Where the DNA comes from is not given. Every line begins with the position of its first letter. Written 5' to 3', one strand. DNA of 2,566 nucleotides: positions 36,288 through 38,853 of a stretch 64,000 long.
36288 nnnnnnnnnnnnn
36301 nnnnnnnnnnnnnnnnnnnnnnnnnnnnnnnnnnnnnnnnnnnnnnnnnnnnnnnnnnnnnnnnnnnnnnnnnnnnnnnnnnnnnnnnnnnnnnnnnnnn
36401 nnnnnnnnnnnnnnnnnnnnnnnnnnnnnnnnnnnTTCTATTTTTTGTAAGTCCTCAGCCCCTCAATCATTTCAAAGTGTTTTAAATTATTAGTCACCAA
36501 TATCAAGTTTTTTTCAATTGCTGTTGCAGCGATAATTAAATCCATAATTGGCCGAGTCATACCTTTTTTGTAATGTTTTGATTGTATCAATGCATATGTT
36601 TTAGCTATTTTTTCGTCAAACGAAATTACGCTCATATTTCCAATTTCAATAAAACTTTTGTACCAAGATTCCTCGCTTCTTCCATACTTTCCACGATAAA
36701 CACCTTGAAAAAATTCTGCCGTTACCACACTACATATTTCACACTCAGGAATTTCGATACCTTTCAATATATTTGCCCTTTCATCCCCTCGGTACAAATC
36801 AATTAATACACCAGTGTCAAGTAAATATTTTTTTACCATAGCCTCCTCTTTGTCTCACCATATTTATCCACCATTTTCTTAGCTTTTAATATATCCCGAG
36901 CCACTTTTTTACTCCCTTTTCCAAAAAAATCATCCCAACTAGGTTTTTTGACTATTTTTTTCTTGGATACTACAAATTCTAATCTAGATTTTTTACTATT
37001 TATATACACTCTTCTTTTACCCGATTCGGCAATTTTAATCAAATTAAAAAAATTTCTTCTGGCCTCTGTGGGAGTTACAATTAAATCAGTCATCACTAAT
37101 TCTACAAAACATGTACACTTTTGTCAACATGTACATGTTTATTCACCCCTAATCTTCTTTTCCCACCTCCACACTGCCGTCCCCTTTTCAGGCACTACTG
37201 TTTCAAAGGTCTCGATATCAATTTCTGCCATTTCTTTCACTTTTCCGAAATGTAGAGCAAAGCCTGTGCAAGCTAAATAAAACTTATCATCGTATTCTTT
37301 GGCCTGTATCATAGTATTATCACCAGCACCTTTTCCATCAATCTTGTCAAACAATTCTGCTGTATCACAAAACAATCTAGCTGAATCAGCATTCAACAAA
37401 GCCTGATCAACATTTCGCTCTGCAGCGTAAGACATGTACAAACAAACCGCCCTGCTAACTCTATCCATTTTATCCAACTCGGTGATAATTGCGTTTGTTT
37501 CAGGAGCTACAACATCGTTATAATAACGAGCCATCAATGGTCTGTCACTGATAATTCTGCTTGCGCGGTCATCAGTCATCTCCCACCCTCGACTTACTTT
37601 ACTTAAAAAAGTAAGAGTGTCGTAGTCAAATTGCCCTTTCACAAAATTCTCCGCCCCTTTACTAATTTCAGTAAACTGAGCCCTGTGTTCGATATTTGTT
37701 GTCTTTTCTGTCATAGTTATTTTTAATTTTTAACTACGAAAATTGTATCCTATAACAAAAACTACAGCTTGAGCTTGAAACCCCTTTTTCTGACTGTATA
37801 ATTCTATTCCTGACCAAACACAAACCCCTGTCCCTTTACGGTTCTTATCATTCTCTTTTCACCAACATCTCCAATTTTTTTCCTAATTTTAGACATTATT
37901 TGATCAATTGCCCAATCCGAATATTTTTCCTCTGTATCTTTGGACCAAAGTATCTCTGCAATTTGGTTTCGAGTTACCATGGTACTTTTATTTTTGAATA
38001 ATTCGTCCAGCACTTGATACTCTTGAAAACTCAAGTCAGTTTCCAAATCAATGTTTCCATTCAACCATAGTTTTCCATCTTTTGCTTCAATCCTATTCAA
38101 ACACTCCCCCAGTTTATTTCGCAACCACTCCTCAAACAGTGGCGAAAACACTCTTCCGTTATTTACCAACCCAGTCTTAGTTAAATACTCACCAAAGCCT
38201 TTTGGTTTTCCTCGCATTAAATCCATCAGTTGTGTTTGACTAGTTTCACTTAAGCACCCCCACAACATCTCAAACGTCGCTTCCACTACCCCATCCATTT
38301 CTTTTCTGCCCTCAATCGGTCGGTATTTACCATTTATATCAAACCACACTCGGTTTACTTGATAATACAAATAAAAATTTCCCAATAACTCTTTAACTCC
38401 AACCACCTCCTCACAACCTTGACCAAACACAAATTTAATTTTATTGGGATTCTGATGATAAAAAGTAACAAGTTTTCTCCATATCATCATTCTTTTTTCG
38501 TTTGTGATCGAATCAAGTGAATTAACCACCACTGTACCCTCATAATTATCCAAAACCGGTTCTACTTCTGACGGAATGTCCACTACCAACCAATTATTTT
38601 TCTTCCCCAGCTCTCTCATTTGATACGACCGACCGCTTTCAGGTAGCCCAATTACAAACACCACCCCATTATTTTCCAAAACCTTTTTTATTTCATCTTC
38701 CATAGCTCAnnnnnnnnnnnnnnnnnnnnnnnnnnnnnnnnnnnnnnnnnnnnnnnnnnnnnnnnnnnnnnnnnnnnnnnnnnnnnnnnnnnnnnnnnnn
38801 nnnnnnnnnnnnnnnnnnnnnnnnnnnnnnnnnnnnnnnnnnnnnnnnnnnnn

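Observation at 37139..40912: Co-directional four-gene cluster of unknowns with a GC-rich structured leader, wedged between VapBC and the nrdR-nrdJ-pduO unit: candidate novel system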

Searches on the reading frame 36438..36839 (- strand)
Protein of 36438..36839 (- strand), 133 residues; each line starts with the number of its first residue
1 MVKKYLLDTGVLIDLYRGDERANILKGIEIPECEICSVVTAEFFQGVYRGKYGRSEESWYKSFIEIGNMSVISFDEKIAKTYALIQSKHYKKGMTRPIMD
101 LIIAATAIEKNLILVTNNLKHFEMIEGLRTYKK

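Call 3: search_protein_families(library=pfam, proteins=[window:36438-36839:-], max_evalue=1)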
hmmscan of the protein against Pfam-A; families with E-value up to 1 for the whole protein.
window:36438-36839:- (133 aa): 3 families
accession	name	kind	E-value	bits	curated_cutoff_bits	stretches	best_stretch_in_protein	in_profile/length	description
PF01850.27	PIN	-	3e-14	54.1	23.6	1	5-120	1-113/120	PIN domain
PF14367.12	DUF4411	-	0.043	14.1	23.5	0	62-120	64-124/159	Domain of unknown function (DUF4411)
PF18480.7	DUF5615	-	0.14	12.5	23.8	1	86-123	23-59/110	Domain of unknown function (DUF5615)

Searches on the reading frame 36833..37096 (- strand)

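Call 3: search_protein_families(library=pfam, proteins=[window:36833-37096:-], max_evalue=1)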
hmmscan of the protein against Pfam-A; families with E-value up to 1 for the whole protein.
window:36833-37096:- (87 aa): 1 family
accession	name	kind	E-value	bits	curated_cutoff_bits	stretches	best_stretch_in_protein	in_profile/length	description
PF02604.26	PhdYeFM_antitox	-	0.004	17.3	29.8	1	6-35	3-32/74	Antitoxin Phd_YefM, type II toxin-antitoxin system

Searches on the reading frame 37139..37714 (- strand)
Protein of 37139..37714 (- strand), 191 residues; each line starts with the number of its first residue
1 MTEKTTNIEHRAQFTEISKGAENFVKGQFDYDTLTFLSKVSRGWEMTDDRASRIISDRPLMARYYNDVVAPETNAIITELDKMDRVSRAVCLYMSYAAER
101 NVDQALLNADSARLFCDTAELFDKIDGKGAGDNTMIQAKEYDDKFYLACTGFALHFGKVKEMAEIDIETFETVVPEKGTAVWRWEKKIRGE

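Call 3: search_protein_families(library=pfam, proteins=[window:37139-37714:-], max_evalue=1)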
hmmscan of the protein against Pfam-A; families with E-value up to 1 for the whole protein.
window:37139-37714:- (191 aa): 1 family
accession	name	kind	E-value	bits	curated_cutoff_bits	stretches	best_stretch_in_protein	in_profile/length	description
PF24904.1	RVE6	-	0.067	13.8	27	0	155-169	22-36/63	REVEILLE 6-like domain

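Call 6: search_protein_families(library=padloc, proteins=[window:37139-37714:-], max_evalue=1)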
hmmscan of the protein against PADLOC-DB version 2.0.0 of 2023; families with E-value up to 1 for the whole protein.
window:37139-37714:- (191 aa): 0 families

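Call 7: search_protein_families(library=ncbifam, proteins=[window:37139-37714:-], max_evalue=1)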
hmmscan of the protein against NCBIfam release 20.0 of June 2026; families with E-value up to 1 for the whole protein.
window:37139-37714:- (191 aa): 0 families

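Call 8: search_protein_families(library=phrogs, proteins=[window:37139-37714:-], max_evalue=1)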
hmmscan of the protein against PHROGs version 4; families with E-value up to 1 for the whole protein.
window:37139-37714:- (191 aa): 2 families
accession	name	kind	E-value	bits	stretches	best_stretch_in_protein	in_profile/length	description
phrog_26571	-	unknown function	0.037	15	1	6-55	6-52/66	-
phrog_22722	-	unknown function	0.038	14.7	1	54-107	62-115/174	-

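Call 21: find_homologous_proteins(query=window:37139-37714:-, max_evalue=0.001)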
Query window:37139-37714:- (191 aa): 1 proteins with E <= 0.001 among 54 candidates.
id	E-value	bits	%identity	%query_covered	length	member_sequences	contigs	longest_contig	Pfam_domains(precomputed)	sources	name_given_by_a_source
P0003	1.7e-123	427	100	100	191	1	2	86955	-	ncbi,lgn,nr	ncbi:hypothetical protein HYV64_04975 [Candidatus Shapirobacteria bacterium]|nr:hypothetical protein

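Call 52: search_solved_structures(query=window:37139-37714:-, max_evalue=10)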
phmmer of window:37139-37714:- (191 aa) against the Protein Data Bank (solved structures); distinct sequences matched with E-value up to 10: 1.
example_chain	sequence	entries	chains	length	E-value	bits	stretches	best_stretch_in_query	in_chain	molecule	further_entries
2gu3_A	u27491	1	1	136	0.68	13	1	37-97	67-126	YpmB protein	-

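Call 68: find_related_loci(query=window:37139-37714:-, collection=viral_contigs, flank=8000)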
Query window:37139-37714:- (191 aa) in viral_contigs; peptide patterns used: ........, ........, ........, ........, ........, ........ (x = any residue, [..] = any of these).
10 stretches matched a pattern, but none encodes a relative of the query by tblastn (E <= 1e-3).

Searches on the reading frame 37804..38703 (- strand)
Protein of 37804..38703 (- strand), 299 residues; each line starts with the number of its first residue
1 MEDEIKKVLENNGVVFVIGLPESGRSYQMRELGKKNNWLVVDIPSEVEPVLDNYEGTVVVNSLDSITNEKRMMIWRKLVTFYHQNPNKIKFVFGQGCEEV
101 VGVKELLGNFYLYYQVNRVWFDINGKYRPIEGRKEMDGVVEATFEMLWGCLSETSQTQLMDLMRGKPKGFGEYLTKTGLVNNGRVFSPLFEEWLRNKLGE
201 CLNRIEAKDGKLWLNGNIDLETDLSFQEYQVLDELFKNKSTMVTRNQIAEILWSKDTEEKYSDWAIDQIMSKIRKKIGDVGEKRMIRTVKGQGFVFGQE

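Call 3: search_protein_families(library=pfam, proteins=[window:37804-38703:-], max_evalue=1)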
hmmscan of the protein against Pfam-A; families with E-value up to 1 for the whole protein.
window:37804-38703:- (299 aa): 1 family
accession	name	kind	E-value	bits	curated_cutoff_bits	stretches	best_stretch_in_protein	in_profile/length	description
PF00486.34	Trans_reg_C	-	1.3e-14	54.4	26.2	1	221-296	3-77/77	Transcriptional regulatory protein, C terminal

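Call 6: search_protein_families(library=padloc, proteins=[window:37804-38703:-], max_evalue=1)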
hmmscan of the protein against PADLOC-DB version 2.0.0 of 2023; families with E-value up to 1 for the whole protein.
window:37804-38703:- (299 aa): 1 family
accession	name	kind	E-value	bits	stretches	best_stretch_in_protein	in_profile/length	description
PDLC05011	PDC-S39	-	0.015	12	1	222-269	84-131/595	-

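Call 7: search_protein_families(library=ncbifam, proteins=[window:37804-38703:-], max_evalue=1)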
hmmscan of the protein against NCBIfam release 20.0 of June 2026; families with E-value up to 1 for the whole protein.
window:37804-38703:- (299 aa): 25 families
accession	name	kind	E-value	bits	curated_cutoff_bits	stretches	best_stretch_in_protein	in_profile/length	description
NF041734.1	resp_reg_RppA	equivalog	2.2e-09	37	250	1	221-296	154-227/229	two-component system response regulator RppA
NF045914.1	RespRegNblR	equivalog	7.7e-09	35.5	300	1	221-296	152-225/228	response regulator transcription factor NblR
NF008078.0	PRK10816.1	equivalog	3.4e-08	33.3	336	1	224-296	150-220/223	two-component system response regulator PhoP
NF053854.1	RespRegPhoBBctds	equivalog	8.2e-08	31.9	270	1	221-296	153-224/225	two-component system response regulator PhoB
NF045944.1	ResRegRpaBCyano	equivalog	9.5e-08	31.7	330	1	223-296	153-227/229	response regulator transcription factor RpaB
TIGR01387.1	cztR_silR_copR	subfamily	1.9e-07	30.9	279.2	1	222-296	146-218/218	heavy metal response regulator transcription factor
TIGR02154.1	PhoB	equivalog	2.5e-07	30.3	296.2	1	221-296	152-225/226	phosphate regulon transcriptional regulator PhoB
NF045991.1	RespRegCtrARhodob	equivalog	5.6e-05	23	350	1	223-296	149-221/224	response regulator transcription factor CtrA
NF007663.1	PRK10336.1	equivalog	0.00016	21.5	345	1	223-298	149-218/219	quorum sensing response regulator transcription factor QseB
NF007546.0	PRK10161.1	equivalog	0.00023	20.8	471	1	223-297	154-226/229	phosphate response regulator transcription factor PhoB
NF008296.0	PRK11083.1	equivalog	0.00023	20.6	273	1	223-296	153-225/228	two-component system response regulator CreB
NF007005.1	PRK09468.1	equivalog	0.00036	20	331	1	222-296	158-231/237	osmolarity response regulator transcription factor OmpR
NF012227.0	AdeR_RR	equivalog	0.00089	18.8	340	1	223-296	166-236/239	efflux system response regulator transcription factor AdeR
NF007346.1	PRK09836.1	equivalog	0.0009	19.1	420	1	224-296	151-221/227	copper/silver response regulator transcription factor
NF008567.0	PRK11517.1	equivalog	0.001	18.5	353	1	223-296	147-218/223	response regulator transcription factor HprR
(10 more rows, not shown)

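Call 8: search_protein_families(library=phrogs, proteins=[window:37804-38703:-], max_evalue=1)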
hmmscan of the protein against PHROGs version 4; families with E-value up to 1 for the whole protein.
window:37804-38703:- (299 aa): 3 families
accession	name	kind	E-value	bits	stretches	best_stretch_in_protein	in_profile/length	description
phrog_731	-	unknown function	5.2e-11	43.3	1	221-297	150-225/227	-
phrog_31800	-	transcription regulation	0.0066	17.4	1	221-296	20-93/152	transcriptional regulator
phrog_21479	-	unknown function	0.17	12.9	1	5-43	19-57/68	-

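Call 51: search_solved_structures(query=window:37804-38703:-, max_evalue=1)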
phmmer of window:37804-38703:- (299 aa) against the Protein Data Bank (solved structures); distinct sequences matched with E-value up to 1: 40.
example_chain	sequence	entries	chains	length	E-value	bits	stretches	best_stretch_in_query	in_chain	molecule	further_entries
1kgs_A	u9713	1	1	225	2.2e-09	39.9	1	220-296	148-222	DNA BINDING RESPONSE REGULATOR D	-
1ys6_A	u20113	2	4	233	2e-05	26.9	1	220-296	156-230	Transcriptional regulatory protein prrA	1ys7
3rjp_A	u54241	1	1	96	3.4e-05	26.2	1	219-297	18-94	CovR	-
6iju_A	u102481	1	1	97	0.00011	24.5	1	215-296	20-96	DNA-binding response regulator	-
6kyx_A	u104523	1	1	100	0.00012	24.4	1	214-296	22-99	DNA-binding response regulator ArlR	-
2jzy_A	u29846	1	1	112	0.00014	24.2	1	224-296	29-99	Transcriptional regulatory protein PcoR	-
6is4_A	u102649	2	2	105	0.00014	24.2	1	214-296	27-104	Response regulator ArlR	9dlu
2naz_A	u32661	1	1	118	0.00015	24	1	213-298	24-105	Transcriptional regulatory protein RstA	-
1p2f_A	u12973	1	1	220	0.00043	22.5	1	222-296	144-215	Response Regulator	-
2pmu_A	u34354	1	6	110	0.0012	21.1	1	222-296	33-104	response regulator PHOP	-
2rv8_A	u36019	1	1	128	0.0017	20.6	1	222-296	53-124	DNA-binding response regulator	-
5vfa_A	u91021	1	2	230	0.0052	19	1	224-296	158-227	Response regulator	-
5u8k_A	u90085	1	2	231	0.0053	19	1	224-296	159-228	Response regulator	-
5u8m_A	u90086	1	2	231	0.0054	18.9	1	224-296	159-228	Response regulator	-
9ji3_J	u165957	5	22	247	0.006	18.8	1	222-296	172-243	DNA-binding response regulator | Possible two component system response transcriptional positive regulator PhoP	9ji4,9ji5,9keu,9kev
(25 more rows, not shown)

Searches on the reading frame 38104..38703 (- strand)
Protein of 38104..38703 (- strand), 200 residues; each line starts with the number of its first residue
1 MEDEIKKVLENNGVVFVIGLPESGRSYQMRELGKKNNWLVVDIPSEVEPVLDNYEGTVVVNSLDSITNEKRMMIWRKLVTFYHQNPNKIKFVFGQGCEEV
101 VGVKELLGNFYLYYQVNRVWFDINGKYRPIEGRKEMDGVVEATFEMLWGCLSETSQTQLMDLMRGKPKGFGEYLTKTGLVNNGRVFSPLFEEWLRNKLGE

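Call 66: search_protein_families(library=pfam, proteins=[window:38104-38703:-], max_evalue=10)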
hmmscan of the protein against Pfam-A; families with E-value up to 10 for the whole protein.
seq(200 aa): 2 families
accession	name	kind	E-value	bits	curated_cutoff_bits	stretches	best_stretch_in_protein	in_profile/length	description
PF20720.3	nSTAND3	-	0.12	12.5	27.2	1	4-32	9-37/155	Novel STAND NTPase 3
PF23887.1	Phage_Gene47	-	0.15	12.1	27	1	48-84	20-53/65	Phage L5 gene 47-like protein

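Call 69: find_related_loci(query=window:38104-38703:-, collection=viral_contigs, flank=8000)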
Query seq(200 aa) (200 aa) in viral_contigs; peptide patterns used: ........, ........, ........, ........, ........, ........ (x = any residue, [..] = any of these).
20 stretches matched a pattern, but none encodes a relative of the query by tblastn (E <= 1e-3).

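Call 98: search_dna_similar(query=window:38104-38703:-, collection=phages, mode=protein, max_evalue=0.01, max_rows=10)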
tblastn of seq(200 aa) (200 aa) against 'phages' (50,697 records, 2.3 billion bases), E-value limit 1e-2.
No match.
